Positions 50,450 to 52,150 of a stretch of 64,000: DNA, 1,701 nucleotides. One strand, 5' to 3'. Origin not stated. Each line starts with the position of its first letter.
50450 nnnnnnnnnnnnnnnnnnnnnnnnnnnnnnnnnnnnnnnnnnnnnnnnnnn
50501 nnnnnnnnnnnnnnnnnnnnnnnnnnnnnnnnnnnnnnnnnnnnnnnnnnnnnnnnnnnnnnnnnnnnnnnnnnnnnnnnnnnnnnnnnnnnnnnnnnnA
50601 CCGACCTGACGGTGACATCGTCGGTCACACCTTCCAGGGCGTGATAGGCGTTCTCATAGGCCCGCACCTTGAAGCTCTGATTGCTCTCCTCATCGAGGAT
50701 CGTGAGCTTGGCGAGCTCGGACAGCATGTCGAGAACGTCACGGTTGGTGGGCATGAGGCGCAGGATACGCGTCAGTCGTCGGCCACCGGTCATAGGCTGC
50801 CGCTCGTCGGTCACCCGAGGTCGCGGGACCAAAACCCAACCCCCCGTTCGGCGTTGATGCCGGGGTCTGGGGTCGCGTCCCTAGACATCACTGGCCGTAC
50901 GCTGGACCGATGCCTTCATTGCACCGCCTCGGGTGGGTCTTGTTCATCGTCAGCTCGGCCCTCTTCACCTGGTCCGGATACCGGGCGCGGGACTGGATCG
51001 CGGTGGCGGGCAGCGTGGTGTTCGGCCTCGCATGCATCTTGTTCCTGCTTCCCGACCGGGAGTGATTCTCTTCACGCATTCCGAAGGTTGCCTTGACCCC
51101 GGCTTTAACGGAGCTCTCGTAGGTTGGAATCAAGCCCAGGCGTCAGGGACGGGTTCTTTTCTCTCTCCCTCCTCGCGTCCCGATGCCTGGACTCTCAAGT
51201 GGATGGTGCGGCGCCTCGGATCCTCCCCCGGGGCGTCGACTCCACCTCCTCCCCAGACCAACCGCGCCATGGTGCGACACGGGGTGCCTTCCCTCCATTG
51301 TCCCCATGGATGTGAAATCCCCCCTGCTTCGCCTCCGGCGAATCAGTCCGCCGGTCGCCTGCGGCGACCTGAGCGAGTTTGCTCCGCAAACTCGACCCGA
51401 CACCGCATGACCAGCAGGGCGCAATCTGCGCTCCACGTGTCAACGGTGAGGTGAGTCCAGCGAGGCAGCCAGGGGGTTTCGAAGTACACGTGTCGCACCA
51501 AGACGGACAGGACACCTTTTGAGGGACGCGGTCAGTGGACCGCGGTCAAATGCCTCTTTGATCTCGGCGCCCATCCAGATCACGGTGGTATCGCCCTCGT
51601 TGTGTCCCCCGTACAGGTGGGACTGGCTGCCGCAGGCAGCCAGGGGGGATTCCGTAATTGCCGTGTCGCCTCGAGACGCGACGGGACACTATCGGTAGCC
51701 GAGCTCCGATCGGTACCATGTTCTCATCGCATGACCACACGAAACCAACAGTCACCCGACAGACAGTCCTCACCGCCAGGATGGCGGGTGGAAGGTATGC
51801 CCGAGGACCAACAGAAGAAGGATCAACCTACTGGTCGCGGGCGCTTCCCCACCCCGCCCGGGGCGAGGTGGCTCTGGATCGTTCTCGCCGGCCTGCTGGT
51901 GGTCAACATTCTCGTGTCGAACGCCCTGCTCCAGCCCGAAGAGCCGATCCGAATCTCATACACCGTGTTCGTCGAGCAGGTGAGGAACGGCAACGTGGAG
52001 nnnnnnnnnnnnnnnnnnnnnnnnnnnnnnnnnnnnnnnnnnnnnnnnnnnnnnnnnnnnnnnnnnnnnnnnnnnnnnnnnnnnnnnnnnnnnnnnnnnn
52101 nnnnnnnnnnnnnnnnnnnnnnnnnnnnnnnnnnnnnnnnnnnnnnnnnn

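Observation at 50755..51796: A ~1-kb non-coding leader upstream of the second ftsH containing two copies of a ~55-nt element and strong hairpins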

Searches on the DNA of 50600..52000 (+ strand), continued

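Call 84: search_with_rna_model(model_id=R1, sources=[window, L001, L002, L003, L004, L005, L006, L007, L008, L009, L010, L011, L017, L018, L022, L024, L026, L027, L028], max_evalue=10, make_alignment=true, show_alignments=8)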
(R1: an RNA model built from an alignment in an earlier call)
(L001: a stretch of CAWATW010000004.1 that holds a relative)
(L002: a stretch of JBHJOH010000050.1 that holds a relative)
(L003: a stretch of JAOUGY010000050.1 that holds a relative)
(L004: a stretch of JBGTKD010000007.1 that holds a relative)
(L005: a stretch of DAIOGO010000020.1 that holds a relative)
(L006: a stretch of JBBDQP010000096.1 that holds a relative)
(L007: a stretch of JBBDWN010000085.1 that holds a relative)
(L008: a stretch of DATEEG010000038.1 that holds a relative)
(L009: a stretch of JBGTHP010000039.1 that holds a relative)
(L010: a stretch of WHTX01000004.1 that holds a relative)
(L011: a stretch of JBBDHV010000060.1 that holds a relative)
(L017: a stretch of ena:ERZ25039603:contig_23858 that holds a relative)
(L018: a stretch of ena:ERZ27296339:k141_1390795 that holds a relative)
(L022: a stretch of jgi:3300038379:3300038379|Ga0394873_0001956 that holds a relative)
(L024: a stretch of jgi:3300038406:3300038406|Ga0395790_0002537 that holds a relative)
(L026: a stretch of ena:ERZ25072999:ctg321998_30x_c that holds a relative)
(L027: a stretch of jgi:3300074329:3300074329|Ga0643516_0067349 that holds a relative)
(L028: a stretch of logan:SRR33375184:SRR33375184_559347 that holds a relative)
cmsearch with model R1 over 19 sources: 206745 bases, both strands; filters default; matches with E-value up to 10: 19.
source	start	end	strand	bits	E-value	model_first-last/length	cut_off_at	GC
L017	2337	2456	+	151.5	6.9e-32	1-120/120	no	0.67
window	51133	51252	+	150.9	9.4e-32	1-120/120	no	0.68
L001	3756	3874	+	148.3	3.7e-31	1-120/120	no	0.66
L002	3722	3846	+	48.2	1e-08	1-120/120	no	0.71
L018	2359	2467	+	32.9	2.8e-05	1-120/120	no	0.71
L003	3790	3898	+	28.3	0.0003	1-120/120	no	0.7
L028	1274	1396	+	27.4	0.00047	1-120/120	no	0.75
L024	1319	1384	+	18.7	0.043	1-120/120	no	0.74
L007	5958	6044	-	16.8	0.11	1-120/120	no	0.69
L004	4498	4604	-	15.5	0.22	1-120/120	no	0.64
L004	8232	8292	-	13.6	0.58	1-120/120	no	0.7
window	61801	61926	+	11.9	1.4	1-120/120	no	0.63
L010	5475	5584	+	11.1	2.1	1-120/120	no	0.74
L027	1048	1099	+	10.6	2.7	9-53/120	no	0.71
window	51195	51285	-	9.9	4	1-120/120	no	0.7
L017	2399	2489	-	9.9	4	1-120/120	no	0.7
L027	364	433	-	8.8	7.2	1-120/120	no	0.67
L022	4184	4217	-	8.1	9.8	77-110/120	no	0.65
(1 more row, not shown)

Alignment A9: 19 matches aligned to the model, 215 columns, each read 5' to 3' on its own strand. Consensus structure (alignment columns), stored with it:
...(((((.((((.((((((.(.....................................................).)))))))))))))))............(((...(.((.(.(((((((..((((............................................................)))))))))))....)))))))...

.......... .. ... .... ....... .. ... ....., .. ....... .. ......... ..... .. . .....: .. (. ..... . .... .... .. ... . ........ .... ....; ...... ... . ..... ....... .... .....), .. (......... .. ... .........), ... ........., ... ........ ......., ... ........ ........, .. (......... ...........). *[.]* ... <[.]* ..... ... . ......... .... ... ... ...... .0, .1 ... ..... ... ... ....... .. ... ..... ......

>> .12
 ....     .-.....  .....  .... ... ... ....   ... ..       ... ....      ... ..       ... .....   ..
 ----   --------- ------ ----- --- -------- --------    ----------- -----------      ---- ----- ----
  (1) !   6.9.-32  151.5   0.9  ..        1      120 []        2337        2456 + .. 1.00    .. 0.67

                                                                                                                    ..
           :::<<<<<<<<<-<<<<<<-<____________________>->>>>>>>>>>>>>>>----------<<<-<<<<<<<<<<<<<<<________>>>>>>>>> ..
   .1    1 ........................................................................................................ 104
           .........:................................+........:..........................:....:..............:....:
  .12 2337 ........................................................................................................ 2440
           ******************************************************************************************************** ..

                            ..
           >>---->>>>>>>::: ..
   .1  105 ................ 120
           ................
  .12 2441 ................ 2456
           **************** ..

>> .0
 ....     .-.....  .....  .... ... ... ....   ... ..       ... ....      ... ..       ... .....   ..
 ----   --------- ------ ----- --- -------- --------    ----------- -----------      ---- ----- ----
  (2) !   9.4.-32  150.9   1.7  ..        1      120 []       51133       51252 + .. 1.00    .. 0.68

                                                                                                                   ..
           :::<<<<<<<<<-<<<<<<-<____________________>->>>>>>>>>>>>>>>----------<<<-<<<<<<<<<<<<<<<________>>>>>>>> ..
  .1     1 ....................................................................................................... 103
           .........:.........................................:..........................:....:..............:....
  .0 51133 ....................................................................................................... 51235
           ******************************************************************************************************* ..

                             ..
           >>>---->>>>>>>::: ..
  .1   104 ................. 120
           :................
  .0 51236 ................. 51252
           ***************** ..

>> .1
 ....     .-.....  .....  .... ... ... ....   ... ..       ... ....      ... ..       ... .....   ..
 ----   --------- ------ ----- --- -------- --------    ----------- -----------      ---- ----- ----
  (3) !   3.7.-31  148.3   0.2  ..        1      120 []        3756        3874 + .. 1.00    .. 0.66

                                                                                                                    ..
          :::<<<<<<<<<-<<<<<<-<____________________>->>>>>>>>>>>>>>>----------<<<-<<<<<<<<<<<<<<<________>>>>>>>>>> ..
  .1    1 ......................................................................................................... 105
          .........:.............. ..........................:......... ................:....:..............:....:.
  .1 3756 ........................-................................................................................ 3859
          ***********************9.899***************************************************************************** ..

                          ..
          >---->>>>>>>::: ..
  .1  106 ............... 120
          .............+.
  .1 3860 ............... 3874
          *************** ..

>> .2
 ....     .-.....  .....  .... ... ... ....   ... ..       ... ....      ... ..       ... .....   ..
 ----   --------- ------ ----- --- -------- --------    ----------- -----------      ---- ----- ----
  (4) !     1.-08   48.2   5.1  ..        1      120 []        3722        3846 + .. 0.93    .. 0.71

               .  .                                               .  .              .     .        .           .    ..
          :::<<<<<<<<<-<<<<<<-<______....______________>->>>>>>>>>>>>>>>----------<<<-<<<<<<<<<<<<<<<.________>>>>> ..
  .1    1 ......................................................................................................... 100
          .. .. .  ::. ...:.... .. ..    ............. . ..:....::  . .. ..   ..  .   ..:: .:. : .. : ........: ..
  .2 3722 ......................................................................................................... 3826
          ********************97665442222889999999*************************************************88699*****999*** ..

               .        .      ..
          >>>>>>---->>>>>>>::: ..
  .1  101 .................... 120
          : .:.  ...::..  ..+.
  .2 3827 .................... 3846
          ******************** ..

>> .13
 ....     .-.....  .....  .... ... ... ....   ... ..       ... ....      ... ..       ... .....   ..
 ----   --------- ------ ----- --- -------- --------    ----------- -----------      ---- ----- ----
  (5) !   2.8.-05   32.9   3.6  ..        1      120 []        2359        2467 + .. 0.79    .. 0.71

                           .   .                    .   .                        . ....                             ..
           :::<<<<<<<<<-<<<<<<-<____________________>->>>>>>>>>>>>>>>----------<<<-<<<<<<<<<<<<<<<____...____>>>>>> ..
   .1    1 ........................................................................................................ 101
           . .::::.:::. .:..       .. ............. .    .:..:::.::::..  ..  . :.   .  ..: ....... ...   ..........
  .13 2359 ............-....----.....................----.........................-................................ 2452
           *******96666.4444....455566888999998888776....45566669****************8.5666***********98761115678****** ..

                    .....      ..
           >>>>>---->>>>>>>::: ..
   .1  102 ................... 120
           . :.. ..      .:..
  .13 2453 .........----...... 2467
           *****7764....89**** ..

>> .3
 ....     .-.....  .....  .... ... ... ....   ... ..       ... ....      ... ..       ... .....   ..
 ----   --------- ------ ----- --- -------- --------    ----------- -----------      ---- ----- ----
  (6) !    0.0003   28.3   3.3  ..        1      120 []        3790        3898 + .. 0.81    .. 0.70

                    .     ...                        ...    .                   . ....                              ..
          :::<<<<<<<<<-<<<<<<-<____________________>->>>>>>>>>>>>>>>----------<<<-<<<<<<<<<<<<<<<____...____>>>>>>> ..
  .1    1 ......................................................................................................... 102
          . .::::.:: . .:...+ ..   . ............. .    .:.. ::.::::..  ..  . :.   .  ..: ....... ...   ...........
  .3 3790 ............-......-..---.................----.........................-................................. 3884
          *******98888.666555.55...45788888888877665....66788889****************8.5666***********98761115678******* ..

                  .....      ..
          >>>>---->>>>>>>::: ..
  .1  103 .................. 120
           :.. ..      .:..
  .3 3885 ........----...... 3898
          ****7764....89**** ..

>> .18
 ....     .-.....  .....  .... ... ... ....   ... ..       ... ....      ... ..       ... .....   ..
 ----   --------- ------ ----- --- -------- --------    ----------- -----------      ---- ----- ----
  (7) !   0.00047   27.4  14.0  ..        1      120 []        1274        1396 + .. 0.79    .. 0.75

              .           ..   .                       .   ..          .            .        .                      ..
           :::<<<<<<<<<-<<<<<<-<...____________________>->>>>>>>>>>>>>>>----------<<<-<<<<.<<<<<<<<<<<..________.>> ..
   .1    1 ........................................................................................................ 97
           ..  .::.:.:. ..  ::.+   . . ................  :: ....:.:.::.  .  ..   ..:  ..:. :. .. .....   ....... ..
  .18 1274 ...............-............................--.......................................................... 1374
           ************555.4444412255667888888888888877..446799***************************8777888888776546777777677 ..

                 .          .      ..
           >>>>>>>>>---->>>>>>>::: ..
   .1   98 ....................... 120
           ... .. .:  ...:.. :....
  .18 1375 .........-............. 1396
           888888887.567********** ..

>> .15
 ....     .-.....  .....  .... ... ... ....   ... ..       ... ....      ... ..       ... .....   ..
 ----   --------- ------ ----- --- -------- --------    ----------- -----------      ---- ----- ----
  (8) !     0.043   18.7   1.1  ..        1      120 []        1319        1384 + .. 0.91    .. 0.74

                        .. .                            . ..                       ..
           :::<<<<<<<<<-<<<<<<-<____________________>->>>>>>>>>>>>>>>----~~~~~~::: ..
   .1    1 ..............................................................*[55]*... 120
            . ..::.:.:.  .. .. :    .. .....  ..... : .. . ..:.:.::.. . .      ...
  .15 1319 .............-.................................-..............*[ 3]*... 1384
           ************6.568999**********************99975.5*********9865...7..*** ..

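Call 85: search_with_rna_model(model_id=R1, sources=[window, L001, L002, L003, L018, L022, L024, L027, L028], max_evalue=0.05, make_alignment=true)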
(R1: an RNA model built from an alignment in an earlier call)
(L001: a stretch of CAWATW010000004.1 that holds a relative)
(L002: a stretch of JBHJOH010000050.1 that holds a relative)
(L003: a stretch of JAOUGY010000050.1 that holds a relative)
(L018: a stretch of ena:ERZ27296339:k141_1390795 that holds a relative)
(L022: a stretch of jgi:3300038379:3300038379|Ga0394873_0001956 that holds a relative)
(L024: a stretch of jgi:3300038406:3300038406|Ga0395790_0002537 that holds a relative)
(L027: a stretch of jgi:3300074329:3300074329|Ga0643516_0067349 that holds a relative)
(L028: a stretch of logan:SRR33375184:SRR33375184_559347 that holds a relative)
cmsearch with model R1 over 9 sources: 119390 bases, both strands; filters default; matches with E-value up to 0.05: 7.
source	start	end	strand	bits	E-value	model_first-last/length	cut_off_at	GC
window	51133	51252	+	150.9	5.4e-32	1-120/120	no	0.68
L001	3756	3874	+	148.3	2.1e-31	1-120/120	no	0.66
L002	3722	3846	+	48.2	6e-09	1-120/120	no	0.71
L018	2359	2467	+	32.9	1.6e-05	1-120/120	no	0.71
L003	3790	3898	+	28.3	0.00017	1-120/120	no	0.7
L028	1274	1396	+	27.4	0.00027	1-120/120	no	0.75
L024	1319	1384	+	18.7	0.025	1-120/120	no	0.74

Alignment A10: 7 matches aligned to the model, 137 columns, each read 5' to 3' on its own strand. Consensus structure (alignment columns), stored with it:
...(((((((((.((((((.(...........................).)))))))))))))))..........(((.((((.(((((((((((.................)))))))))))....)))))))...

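Call 96: build_rna_model(alignment_id=A10)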
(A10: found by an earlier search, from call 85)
Model R2 built from alignment A10 (7 sequences, 137 columns); structure: stored with the alignment.
model positions 120; base pairs 34; branch points 1; effective number of sequences 1.66; information 0.59 bits per position. Calibrated on 0.2 Mb of random sequence (short: E-values are rough).
structure used (alignment columns):
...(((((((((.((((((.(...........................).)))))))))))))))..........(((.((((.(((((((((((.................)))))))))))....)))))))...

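Call 97: search_with_rna_model(model_id=R2, sources=[window, L001, L002, L003, L004, L005, L006, L007, L008, L009, L010, L011, L012, L013, L014, L017, L018, L022, L024, L026, L027, L028], max_evalue=1)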
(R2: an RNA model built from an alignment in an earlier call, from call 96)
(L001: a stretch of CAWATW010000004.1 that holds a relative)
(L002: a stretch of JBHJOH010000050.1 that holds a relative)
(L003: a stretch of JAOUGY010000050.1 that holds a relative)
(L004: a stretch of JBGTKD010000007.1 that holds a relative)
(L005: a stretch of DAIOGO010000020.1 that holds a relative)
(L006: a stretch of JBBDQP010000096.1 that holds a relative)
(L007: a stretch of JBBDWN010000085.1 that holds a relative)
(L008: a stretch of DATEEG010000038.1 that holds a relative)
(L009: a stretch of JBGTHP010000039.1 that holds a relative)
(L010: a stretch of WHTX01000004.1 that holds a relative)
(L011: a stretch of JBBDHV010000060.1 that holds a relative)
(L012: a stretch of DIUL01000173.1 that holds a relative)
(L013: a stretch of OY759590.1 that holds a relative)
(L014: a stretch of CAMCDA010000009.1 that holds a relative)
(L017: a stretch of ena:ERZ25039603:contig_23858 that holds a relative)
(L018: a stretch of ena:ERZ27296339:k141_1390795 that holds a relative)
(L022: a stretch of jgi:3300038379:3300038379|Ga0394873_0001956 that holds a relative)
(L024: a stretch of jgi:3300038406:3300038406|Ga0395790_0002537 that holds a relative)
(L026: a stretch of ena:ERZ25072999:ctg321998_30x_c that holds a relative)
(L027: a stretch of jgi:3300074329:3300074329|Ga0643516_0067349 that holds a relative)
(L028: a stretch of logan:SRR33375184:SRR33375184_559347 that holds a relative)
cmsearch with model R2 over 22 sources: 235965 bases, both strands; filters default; matches with E-value up to 1: 9.
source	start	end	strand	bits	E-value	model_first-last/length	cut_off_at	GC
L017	2337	2456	+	132.2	1.9e-23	1-120/120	no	0.67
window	51133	51252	+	131.5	2.6e-23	1-120/120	no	0.68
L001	3756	3874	+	131.3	2.7e-23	1-120/120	no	0.66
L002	3722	3846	+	86.8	1.3e-14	1-120/120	no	0.71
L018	2359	2467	+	82.5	8.5e-14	1-120/120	no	0.71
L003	3790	3898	+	80.2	2.4e-13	1-120/120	no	0.7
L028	1274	1396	+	74.9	2.7e-12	1-120/120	no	0.75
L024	1319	1384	+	40.7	1.2e-05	1-120/120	no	0.74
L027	1044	1120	+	25.3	0.012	1-120/120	no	0.66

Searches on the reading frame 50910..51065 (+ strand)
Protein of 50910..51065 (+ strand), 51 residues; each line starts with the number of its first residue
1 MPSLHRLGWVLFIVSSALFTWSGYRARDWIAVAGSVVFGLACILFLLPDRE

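Call 14: search_protein_families(library=pfam, proteins=[window:50910-51065:+], max_evalue=0.01)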
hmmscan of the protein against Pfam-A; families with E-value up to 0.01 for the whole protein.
window:50910-51065:+ (51 aa): 0 families

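Call 39: find_encoding_contigs(protein=window:50910-51065:+, flank=3000)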
Protein window:50910-51065:+ (51 aa): 1 contig read that carries it; 1 place shown.
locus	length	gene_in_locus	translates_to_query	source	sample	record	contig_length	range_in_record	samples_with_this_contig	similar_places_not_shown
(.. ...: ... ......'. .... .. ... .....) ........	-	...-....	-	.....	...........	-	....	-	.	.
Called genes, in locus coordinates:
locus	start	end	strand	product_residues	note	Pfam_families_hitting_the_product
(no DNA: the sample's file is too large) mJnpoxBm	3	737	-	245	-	?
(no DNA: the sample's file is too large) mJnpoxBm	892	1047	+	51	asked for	-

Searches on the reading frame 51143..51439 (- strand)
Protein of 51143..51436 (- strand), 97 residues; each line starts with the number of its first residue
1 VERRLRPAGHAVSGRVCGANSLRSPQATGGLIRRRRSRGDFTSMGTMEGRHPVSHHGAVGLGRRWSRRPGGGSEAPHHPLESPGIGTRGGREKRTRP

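Call 14: search_protein_families(library=pfam, proteins=[window:51143-51436:-], max_evalue=0.01)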
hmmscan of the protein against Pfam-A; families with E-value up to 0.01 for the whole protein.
window:51143-51436:- (97 aa): 0 families

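Call 30: search_protein_families(library=pfam, proteins=[window:51200-51439:-], max_evalue=1)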
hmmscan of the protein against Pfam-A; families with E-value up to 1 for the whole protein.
seq(80 aa): 0 families

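Call 46: search_protein_families(library=ncbifam, proteins=[window:51200-51439:-], max_evalue=1)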
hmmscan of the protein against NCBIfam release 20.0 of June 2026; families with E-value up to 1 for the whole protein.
seq(80 aa): 0 families

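Call 47: search_protein_families(library=phrogs, proteins=[window:51200-51439:-], max_evalue=1)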
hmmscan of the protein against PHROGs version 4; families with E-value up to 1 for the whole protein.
seq(80 aa): 1 family
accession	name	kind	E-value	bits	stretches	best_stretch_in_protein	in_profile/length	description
phrog_27350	-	unknown function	0.11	13.9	1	33-61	48-76/137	-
